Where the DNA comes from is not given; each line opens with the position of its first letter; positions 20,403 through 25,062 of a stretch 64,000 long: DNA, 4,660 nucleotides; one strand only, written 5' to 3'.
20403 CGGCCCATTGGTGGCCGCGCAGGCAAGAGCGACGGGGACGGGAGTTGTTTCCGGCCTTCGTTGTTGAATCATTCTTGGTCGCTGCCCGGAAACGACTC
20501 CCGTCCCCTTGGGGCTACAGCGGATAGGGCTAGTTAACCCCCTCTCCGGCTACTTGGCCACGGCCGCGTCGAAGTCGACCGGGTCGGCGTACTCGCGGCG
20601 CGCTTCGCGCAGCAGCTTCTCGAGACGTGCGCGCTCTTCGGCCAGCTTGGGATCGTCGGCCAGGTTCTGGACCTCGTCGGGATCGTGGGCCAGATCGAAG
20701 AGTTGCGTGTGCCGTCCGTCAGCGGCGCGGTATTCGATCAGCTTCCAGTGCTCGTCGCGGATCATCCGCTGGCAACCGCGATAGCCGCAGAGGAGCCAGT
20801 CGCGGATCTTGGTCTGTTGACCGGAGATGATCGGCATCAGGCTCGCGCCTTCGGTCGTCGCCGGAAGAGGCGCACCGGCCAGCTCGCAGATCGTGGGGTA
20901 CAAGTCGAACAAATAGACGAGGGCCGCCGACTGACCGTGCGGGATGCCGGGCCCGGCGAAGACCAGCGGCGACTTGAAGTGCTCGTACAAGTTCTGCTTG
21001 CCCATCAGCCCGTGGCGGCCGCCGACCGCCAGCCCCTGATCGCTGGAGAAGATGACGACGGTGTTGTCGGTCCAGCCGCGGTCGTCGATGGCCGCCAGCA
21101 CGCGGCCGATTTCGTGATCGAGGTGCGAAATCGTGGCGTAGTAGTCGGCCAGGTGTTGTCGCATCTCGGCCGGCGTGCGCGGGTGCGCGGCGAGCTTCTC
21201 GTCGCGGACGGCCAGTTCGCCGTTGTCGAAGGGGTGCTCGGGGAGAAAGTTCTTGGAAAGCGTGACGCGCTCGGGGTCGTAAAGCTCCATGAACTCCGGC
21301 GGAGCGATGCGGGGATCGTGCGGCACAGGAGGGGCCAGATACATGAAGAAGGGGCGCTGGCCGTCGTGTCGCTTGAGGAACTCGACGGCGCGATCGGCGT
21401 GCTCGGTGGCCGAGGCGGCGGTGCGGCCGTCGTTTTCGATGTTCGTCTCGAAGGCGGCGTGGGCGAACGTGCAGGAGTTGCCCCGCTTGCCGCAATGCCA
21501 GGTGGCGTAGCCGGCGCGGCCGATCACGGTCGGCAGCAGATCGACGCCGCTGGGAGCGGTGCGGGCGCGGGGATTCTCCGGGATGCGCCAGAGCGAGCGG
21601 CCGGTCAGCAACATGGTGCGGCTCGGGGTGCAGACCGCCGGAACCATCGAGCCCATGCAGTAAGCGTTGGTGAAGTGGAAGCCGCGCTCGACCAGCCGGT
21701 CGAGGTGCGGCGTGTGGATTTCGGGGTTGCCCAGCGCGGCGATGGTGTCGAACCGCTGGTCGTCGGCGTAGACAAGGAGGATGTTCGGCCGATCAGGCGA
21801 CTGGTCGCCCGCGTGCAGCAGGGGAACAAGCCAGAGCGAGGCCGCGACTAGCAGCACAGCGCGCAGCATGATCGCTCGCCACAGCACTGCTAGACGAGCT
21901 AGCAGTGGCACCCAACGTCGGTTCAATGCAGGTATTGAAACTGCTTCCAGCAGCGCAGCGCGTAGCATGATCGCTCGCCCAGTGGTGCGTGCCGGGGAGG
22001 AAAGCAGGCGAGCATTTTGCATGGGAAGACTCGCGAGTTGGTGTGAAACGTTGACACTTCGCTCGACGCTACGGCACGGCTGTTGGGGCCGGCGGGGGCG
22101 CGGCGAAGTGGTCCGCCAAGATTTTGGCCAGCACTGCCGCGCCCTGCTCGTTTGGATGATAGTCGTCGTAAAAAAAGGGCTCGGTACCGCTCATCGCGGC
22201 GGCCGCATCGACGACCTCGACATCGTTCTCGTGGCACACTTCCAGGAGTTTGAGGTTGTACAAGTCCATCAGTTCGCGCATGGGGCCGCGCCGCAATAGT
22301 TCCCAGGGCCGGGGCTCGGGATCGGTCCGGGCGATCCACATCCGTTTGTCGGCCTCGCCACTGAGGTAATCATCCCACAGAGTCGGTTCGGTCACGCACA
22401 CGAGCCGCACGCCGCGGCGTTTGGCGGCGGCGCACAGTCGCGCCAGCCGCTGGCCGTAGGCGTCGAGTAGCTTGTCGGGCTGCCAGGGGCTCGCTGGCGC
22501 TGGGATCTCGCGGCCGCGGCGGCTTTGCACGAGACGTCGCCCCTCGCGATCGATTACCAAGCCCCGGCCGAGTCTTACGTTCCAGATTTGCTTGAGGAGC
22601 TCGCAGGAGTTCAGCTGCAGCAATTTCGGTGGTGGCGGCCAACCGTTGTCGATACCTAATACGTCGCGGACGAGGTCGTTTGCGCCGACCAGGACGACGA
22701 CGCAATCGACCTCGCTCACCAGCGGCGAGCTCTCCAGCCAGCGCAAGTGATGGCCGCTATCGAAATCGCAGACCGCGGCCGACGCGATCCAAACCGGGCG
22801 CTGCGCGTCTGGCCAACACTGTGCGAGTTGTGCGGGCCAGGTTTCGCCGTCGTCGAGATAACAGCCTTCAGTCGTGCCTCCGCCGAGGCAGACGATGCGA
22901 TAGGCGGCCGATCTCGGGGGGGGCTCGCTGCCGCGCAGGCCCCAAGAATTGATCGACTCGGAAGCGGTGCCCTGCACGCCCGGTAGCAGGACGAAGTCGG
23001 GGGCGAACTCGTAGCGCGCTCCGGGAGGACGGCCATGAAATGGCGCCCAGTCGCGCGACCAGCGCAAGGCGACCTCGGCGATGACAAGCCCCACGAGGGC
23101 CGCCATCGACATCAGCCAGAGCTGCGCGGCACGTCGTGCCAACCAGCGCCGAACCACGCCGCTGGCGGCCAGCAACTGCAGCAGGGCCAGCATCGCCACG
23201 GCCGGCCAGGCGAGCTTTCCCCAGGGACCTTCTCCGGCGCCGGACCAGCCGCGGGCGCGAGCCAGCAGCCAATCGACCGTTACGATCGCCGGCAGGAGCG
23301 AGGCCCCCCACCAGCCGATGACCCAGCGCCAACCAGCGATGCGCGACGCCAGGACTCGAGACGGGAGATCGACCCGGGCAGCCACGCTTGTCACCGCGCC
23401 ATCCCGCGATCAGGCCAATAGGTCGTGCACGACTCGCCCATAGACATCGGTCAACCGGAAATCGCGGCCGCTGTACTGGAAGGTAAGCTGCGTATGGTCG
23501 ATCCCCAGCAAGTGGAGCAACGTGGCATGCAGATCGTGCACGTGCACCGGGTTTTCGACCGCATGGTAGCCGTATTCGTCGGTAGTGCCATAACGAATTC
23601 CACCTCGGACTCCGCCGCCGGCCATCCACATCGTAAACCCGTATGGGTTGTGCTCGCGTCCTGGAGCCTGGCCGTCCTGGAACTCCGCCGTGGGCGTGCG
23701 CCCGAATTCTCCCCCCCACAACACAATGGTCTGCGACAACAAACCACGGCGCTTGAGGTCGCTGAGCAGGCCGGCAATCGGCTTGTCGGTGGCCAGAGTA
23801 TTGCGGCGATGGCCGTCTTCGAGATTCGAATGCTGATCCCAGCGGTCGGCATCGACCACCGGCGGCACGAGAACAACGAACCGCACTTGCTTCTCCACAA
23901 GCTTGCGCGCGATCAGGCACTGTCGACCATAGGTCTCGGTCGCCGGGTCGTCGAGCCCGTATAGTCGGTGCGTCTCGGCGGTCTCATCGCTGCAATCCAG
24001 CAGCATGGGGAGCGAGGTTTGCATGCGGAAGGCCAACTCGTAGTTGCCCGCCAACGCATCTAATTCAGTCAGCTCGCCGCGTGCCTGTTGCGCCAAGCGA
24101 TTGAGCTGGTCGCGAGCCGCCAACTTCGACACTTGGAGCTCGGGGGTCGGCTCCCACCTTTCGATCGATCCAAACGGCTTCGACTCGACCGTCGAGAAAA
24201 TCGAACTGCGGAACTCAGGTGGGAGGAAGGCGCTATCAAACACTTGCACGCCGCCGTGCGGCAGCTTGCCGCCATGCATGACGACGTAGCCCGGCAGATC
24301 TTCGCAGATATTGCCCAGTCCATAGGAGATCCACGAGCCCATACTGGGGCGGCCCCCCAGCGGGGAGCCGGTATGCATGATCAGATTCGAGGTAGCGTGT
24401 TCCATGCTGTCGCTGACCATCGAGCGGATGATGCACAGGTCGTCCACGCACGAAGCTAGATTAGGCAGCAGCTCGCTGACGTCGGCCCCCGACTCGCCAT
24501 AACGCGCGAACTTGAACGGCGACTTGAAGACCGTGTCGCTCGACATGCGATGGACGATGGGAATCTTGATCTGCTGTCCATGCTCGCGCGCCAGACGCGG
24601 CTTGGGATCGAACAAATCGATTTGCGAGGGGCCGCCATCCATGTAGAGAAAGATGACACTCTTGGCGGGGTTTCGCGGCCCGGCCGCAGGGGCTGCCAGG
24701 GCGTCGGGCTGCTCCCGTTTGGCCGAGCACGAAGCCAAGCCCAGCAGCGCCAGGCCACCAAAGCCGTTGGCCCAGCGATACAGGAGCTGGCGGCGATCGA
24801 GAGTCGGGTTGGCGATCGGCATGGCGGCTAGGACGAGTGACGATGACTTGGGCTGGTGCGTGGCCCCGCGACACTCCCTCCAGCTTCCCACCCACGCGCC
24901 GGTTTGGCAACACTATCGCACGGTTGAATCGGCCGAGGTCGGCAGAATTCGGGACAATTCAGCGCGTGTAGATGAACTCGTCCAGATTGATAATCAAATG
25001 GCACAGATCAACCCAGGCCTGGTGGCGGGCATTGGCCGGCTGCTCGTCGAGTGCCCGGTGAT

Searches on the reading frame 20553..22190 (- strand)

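Call 65: search_protein_families(library=pfam, proteins=[window:20553-22190:-], max_evalue=0.00001)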
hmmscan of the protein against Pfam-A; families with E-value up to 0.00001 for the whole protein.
window:20553-22190:- (546 aa): 3 families
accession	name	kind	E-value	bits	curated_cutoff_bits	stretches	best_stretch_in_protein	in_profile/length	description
PF00884.28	Sulfatase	-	3.1e-41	142.1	25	1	135-440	1-301/301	Sulfatase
PF16347.10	SGSH_C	-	5.3e-17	62.8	29.3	1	391-532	1-153/154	N-sulphoglucosamine sulphohydrolase, C-terminal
PF01663.27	Phosphodiest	-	6.7e-08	32.9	23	0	350-388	184-222/342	Type I phosphodiesterase / nucleotide pyrophosphatase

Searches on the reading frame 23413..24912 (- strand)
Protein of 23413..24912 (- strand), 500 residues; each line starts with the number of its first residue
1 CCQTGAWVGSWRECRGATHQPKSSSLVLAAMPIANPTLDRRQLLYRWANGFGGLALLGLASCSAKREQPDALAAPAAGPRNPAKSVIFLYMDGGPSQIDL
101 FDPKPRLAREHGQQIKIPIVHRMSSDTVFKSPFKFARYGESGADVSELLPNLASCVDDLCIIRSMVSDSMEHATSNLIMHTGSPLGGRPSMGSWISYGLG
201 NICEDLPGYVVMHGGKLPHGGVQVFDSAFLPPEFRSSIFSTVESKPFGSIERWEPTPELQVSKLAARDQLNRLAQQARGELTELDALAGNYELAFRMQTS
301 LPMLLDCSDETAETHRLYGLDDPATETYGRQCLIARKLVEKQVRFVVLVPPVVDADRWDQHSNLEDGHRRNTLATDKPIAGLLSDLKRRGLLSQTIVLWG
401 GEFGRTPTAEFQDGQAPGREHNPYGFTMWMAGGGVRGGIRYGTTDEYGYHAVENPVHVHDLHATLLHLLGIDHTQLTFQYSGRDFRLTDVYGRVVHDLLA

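Call 65: search_protein_families(library=pfam, proteins=[window:23413-24912:-], max_evalue=0.00001)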
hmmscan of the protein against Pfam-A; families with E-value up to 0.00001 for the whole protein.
window:23413-24912:- (500 aa): 1 family
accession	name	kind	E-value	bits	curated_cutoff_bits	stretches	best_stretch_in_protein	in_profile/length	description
PF07394.17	DUF1501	-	6.8e-134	447.3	27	1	83-499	1-390/390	Protein of unknown function (DUF1501)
